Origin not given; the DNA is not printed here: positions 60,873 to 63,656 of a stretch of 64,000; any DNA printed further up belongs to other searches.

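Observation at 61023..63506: Giant 2OG-Fe(II) oxygenase with a Cys/His C-terminal module, of unclear substrate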

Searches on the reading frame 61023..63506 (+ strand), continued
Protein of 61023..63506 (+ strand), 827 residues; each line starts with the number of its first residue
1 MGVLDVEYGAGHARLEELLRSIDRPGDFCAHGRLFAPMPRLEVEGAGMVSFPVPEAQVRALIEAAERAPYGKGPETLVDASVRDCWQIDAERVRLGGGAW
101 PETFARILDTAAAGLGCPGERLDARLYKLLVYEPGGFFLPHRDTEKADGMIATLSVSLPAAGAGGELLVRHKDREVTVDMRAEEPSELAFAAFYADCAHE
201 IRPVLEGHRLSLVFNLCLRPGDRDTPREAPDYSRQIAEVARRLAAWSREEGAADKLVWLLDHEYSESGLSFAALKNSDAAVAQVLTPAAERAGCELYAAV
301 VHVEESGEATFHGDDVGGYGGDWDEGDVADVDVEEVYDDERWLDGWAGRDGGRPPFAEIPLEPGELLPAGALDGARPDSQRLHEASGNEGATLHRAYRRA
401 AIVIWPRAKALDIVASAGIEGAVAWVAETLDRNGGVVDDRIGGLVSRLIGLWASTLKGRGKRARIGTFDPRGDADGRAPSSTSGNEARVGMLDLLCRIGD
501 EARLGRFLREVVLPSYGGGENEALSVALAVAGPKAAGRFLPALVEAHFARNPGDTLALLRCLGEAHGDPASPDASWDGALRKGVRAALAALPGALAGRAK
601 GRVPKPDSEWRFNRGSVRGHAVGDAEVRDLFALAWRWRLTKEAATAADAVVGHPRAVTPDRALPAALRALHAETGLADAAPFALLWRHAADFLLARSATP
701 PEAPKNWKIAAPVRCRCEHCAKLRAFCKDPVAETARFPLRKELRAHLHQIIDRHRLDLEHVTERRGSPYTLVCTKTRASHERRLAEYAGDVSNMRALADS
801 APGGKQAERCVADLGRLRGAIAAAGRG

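Call 19: search_protein_families(library=pfam, proteins=[L030:10573-12621:-, L036:12761-15232:-, L017:10739-12586:+, L046:14064-15725:+, L078:2685-4856:+, L061:2108-4702:-, L061:11995-14310:-, L034:12609-14417:+, L038:4515-7790:+, L031:5169-6572:+], max_evalue=0.001)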
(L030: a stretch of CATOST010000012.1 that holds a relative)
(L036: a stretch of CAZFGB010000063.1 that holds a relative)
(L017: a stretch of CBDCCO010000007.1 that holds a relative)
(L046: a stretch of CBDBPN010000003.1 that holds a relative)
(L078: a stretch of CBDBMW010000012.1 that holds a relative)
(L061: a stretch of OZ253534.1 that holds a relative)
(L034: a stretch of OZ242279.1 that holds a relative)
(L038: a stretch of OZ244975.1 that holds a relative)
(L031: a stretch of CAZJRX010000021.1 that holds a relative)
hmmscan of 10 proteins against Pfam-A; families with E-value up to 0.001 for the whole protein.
L030:10573-12621:- (683 aa): 4 families
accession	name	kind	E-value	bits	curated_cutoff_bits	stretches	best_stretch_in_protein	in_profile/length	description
PF00664.28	ABC_membrane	-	4.2e-37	128.8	28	1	119-390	2-274/274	ABC transporter transmembrane region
PF00005.33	ABC_tran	-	1.2e-29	104.1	25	1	452-601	1-137/137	ABC transporter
PF02463.25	SMC_N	-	2.9e-05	24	40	1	554-643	135-211/220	RecF/RecN/SMC N terminal domain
PF13401.12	AAA_22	-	0.00048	20.9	27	0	461-523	4-33/130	AAA domain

L036:12761-15232:- (824 aa): 6 families
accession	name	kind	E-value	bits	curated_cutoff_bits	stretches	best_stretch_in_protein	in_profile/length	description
PF00884.28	Sulfatase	-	1.6e-49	169.3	25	1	49-386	1-300/301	Sulfatase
PF00756.26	Esterase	-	6.2e-23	82.3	22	1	565-735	8-157/251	Putative esterase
PF01663.27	Phosphodiest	-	8e-08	32.7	23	1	246-302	183-224/342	Type I phosphodiesterase / nucleotide pyrophosphatase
PF12146.15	Hydrolase_4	-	8.1e-06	25.7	27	1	681-738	58-114/239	Serine aminopeptidase, S33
PF16347.10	SGSH_C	-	5.5e-05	23.8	29.3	1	343-467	8-133/154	N-sulphoglucosamine sulphohydrolase, C-terminal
PF00561.26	Abhydrolase_1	-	0.00017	21.8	25.8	1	694-743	63-117/245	alpha/beta hydrolase fold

L017:10739-12586:+ (616 aa): 0 families

L046:14064-15725:+ (554 aa): 4 families
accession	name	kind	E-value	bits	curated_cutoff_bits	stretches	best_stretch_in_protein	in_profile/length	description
PF13561.12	adh_short_C2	-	2.9e-69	233.7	27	1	291-528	1-236/236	Enoyl-(Acyl carrier protein) reductase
PF00106.31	adh_short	-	8.5e-52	175.9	26.6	1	285-469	1-187/195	short chain dehydrogenase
PF08659.16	KR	-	2.5e-09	37.7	22.6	1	287-444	3-162/180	KR domain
PF23441.1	SDR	-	8.6e-06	25.8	27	1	365-526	97-254/258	SDR-like rossmann domain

L078:2685-4856:+ (724 aa): 2 families
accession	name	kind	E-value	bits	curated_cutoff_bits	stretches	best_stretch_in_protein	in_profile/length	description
PF21247.3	Fic-like_C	-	7.1e-22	77.5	27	1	652-713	2-64/64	Filamentation induced by cAMP protein Fic-like, C-terminal domain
PF02661.23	Fic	-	3.2e-19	70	24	1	494-589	4-93/93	Fic/DOC family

L061:2108-4702:- (865 aa): 2 families
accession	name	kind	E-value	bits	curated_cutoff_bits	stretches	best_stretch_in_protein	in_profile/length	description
PF00501.34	AMP-binding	-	1.4e-72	245.1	29.9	1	355-717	10-384/384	AMP-binding enzyme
PF13193.12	AMP-binding_C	-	5e-18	66.2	24.5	1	767-843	1-73/76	AMP-binding enzyme C-terminal domain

L061:11995-14310:- (772 aa): 1 family
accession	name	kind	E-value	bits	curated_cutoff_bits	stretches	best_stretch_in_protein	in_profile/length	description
PF02515.22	CoA_transf_3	-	6.9e-85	285.8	23.3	1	400-749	1-366/366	CoA-transferase family III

L034:12609-14417:+ (603 aa): 2 families
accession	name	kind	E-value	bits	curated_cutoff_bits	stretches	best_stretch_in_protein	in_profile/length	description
PF00288.32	GHMP_kinases_N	-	2.5e-16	60.1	22.3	1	359-442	6-87/87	GHMP kinases N terminal domain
PF08544.19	GHMP_kinases_C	-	2e-14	54.2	21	1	504-581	2-84/85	GHMP kinases C terminal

L038:4515-7790:+ (1092 aa): 1 family
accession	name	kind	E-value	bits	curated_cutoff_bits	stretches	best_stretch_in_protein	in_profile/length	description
PF00753.33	Lactamase_B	-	2e-09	38.1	22.7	1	859-985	8-136/196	Metallo-beta-lactamase superfamily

L031:5169-6572:+ (468 aa): 2 families
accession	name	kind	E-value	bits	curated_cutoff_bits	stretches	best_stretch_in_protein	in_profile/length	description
PF13749.12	HATPase_c_4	-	1.5e-14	54.1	26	1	355-443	2-80/89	Putative ATP-dependent DNA helicase recG C-terminal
PF04326.19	SLFN_AlbA_2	-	2.3e-11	44.7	25.3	1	54-180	1-117/118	Schlafen, AlbA_2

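Call 22: list_cluster_members(proteins=[P0001, P0015, P0067, P0106, P0020])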
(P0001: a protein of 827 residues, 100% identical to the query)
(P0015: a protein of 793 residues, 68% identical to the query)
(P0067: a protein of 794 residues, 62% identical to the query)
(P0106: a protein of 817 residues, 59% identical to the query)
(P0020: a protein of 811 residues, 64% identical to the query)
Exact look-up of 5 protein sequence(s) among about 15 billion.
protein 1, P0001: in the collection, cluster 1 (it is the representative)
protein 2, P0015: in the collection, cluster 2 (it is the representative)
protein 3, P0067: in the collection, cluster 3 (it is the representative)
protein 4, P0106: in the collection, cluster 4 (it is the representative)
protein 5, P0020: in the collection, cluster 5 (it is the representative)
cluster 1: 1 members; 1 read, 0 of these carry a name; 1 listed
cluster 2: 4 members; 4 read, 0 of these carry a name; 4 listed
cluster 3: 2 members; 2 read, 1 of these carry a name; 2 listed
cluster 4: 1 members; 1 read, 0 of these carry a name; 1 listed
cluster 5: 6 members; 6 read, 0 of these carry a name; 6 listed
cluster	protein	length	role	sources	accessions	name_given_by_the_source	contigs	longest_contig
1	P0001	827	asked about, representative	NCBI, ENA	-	-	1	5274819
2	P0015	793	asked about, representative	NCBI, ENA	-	-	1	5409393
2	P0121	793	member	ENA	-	-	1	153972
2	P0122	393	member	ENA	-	-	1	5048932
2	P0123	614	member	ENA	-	-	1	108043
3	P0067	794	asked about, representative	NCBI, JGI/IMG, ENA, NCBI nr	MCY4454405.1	MAG: 2OG-Fe(II) oxygenase [Immundisolibacterales bacterium] | 2OG-Fe(II) oxygenase [Immundisolibacterales bacterium]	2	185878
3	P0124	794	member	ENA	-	-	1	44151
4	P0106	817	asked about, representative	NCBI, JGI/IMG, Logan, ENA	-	-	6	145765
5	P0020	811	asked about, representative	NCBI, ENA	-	-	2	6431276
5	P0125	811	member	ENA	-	-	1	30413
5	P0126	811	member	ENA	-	-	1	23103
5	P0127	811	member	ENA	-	-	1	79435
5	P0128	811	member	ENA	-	-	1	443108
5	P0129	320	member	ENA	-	-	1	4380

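Call 23: predict_structure(alignment_id=A1)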
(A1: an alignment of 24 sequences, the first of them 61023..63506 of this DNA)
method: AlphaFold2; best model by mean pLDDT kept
length: 827 residues; sequences in the alignment: 24
mean_pLDDT: 73.3   pTM: 0.59
mean pLDDT of the five models: 73.3, 68.6, 67.1, 67.0, 66.4
residues with pLDDT >= 90: 153; 70-90: 403; 50-70: 126; < 50: 145
segments of 3 or more residues with pLDDT < 50: 1-11, 14-36, 71-82, 138-148, 162-205, 265-267, 460-480, 601-618
pLDDT, mean of each block of 10 residues (from residue 1): 38 48 36 46 83 74 78 35 72 77 67 63 79 59 44 61 40 35 36 33 54 73 58 87 91 88 57 69 89 92 87 66 61 82 88 84 84 78 66 85 91 88 91 88 93 74 33 37 78 94 94 91 94 93 93 93 76 77 95 77 38 38 85 85 88 80 77 71 82 83 76 83 87 84 82 83 73 84 85 86 79 89 77
secondary structure, 60 per line:
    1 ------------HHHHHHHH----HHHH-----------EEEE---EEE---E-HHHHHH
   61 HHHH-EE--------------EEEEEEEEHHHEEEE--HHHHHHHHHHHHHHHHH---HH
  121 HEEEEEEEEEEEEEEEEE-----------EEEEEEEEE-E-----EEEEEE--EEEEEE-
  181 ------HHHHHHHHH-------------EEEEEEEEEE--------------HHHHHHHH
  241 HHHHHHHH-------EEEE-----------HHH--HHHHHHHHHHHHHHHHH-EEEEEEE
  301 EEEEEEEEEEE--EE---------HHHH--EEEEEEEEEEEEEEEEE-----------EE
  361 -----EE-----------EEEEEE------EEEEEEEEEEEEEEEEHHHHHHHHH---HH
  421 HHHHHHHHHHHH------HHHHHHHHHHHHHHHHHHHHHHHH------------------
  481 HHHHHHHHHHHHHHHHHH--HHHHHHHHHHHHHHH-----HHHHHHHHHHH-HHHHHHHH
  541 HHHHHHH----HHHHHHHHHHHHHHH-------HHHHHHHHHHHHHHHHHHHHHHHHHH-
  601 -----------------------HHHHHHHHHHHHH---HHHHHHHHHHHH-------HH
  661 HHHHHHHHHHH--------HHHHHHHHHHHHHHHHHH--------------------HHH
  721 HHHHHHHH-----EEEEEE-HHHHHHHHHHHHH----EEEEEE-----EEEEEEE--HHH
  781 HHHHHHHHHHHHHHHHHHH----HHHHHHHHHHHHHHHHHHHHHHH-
elements in order (helices of 4 or more, strands of 3 or more residues): H13-20 H25-28 E40-43 E47-49 H55-64 E82-89 E93-96 H99-115 E122-138 E150-158 E166-171 E174-179 H187-195 E209-218 H233-248 E256-259 H276-292 E294-311 H325-328 E331-347 E379-384 E391-406 H407-415 H419-432 H439-462 H481-498 H501-515 H521-531 H533-547 H552-566 H574-599 H624-636 H640-651 H659-671 H680-697 H718-728 E734-739 H741-753 E758-763 E769-775 H778-799 H804-826

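Call 27: fold_search(model_id=the predicted structure, library=pdb)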
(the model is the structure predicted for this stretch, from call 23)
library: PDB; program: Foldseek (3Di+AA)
matches with E <= 10: 836; with E <= 0.001: 0
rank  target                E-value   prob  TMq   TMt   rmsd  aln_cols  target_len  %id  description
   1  8cdj_C                4.5e-03  0.69  0.11  0.13  22.4       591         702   11  CAND1 b-hairpin++-SCF-SKP2 CAND1 rolling SCF engaged (released 2023-04-19)
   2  4u1d_B                5.8e-03  0.82  0.12  0.19  18.6       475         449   10  Structure of the PCI domain of translation initiation factor eIF3a (released 2014-09-10)
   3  6vfk_B                7.6e-03  0.80  0.11  0.21  15.0       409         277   10  De novo designed tetrahedral nanoparticle T33_dn10 displaying 4 copies of BG505-SOSIP trimer on the surface (released 2020-07-22)
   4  4u1d_C                8.3e-03  0.92  0.15  0.24  18.1       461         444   12  Structure of the PCI domain of translation initiation factor eIF3a (released 2014-09-10)
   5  7z8t_C                1.9e-02  0.69  0.13  0.14  22.9       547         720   11  CAND1-SCF-SKP2 CAND1 engaged SCF rocked (released 2023-04-19)
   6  9rtt_Q                1.9e-02  0.21  0.07  0.07  19.7       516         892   12  Activated Elongation Complex with IWS1 and ELOF1 (released 2025-09-03)
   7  5a7d_G                2.0e-02  0.87  0.13  0.24  16.5       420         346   11  Tetrameric assembly of LGN with Inscuteable (released 2016-08-03)
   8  5a7d_H                2.0e-02  0.82  0.12  0.24  17.9       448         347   11  Tetrameric assembly of LGN with Inscuteable (released 2016-08-03)
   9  3j8b_A                2.0e-02  0.41  0.10  0.15  21.6       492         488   13  Model of the human eIF3 PCI-MPN octamer docked into the 43S-HCV IRES EM map (released 2014-10-22)
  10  4a1s_B                2.5e-02  0.82  0.13  0.25  17.4       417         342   12  Crystallographic structure of the Pins:Insc complex (released 2012-03-28)
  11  5h7c_C                2.6e-02  0.72  0.13  0.23  21.0       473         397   11  Crystal structure of a repeat protein with two Protein A-DHR14 repeat modules (released 2017-06-28)
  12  9dze_A                2.6e-02  0.66  0.12  0.22  17.2       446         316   13  Computationally Designed Bifaceted Protein Nanomaterial pD5-14 (released 2024-10-30)
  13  8qca_B                2.7e-02  0.41  0.10  0.11  20.1       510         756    9  CryoEM structure of a S. Cerevisiae Ski2387 complex in the closed state bound to RNA (released 2023-11-15)
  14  6hc2_A                2.8e-02  0.77  0.14  0.25  19.0       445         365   14  Crystal structure of NuMA/LGN hetero-hexamers (released 2019-05-29)
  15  8ppl_Iu               2.9e-02  0.82  0.17  0.22  20.1       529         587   10  MERS-CoV Nsp1 bound to the human 43S pre-initiation complex (released 2023-10-18)
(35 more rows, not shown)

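Call 28: search_dna_similar(query=window:61023-63503:+, collection=plasmids, mode=protein, max_rows=30)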
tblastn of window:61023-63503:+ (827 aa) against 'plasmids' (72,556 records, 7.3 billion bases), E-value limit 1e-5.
Records with a match: 24; places in all: 24; records where one place covers at least 80% of the query: 7.
Best place of each record, by identity: <60% 24.
By first word of the organism name: Bradyrhizobium 13; Streptomyces 4; Microvirga 3; Acidiphilium 1; Skermanella 1; Candidatus 1; Paraburkholderia 1.
By predicted mobility (MOB-suite, as given by PLSDB): conjugative 12; non-mobilizable 10; mobilizable 2.
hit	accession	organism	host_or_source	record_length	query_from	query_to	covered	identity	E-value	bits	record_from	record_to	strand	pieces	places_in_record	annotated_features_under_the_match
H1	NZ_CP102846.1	Microvirga terrae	soil,soil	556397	13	793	94%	36.4%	7e-110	378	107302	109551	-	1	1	2OG-Fe(II) oxygenase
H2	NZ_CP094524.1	Bradyrhizobium sp. ISRA443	Arachis hypogaea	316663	13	797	95%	36.1%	4e-110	378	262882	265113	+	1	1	2OG-Fe(II) oxygenase | hypothetical protein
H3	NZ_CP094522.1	Bradyrhizobium sp. ISRA437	Arachis hypogaea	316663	13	797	95%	36.1%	4e-110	378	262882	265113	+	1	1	2OG-Fe(II) oxygenase | hypothetical protein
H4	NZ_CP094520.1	Bradyrhizobium sp. ISRA436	Arachis hypogaea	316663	13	797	95%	36.1%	4e-110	378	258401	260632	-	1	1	2OG-Fe(II) oxygenase | hypothetical protein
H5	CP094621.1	Bradyrhizobium sp. ISRA435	Arachis hypogaea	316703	13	797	91%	37.7%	2e-102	401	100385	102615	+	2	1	hypothetical protein (x2) | 2OG-Fe(II) oxygenase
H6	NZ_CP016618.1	Microvirga ossetica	Vicia alpestris,cell culture,nodules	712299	15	794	94%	35.4%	2e-101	353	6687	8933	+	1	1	2OG-Fe(II) oxygenase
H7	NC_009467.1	Acidiphilium cryptum JF-5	-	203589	15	781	93%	35.4%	2e-101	352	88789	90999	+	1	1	2OG-Fe(II) oxygenase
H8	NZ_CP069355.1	Microvirga sp. VF16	Vachellia farnesiana,Cell culture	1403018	15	797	80%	39.5%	2e-90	403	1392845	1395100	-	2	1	none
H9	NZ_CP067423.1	Skermanella sp. TT6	Homo sapiens,single cell,skin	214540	15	810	79%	39.4%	8e-83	382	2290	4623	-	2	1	2OG-Fe(II) oxygenase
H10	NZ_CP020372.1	Candidatus Thiodictyon syntrophicum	meromictic lake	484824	22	793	79%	37.9%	8e-79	360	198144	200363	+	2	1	2OG-Fe(II) oxygenase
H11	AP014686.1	Bradyrhizobium diazoefficiens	Glycine max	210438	19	797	63%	44.3%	2e-95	416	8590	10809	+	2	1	putative uncharacterized protein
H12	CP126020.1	Bradyrhizobium japonicum USDA 123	Glycine max,soybean,root nodule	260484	19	797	63%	44.3%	2e-95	416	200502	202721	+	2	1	2OG-Fe(II) oxygenase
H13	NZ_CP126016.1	Bradyrhizobium japonicum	Glycine max,soybean,root nodule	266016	19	797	63%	44.3%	2e-95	416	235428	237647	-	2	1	2OG-Fe(II) oxygenase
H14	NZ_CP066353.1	Bradyrhizobium japonicum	Glycine max,DNA isolated from pure ...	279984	19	797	63%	44.3%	2e-95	416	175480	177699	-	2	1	2OG-Fe(II) oxygenase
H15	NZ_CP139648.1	Bradyrhizobium japonicum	Glycine max,cell culture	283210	19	797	63%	44.3%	2e-95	416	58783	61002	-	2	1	2OG-Fe(II) oxygenase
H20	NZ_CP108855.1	Streptomyces sp. NBC_00841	-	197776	14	802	51%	38.4%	2e-50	267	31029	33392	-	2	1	2OG-Fe(II) oxygenase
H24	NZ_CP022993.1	Paraburkholderia aromaticivorans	-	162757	693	793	12%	37.6%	4e-9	69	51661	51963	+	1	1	hypothetical protein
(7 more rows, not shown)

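Call 29: search_dna_similar(query=window:61023-63503:+, collection=phages, mode=protein, max_rows=15)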
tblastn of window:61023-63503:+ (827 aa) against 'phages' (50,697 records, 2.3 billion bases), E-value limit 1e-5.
No match.
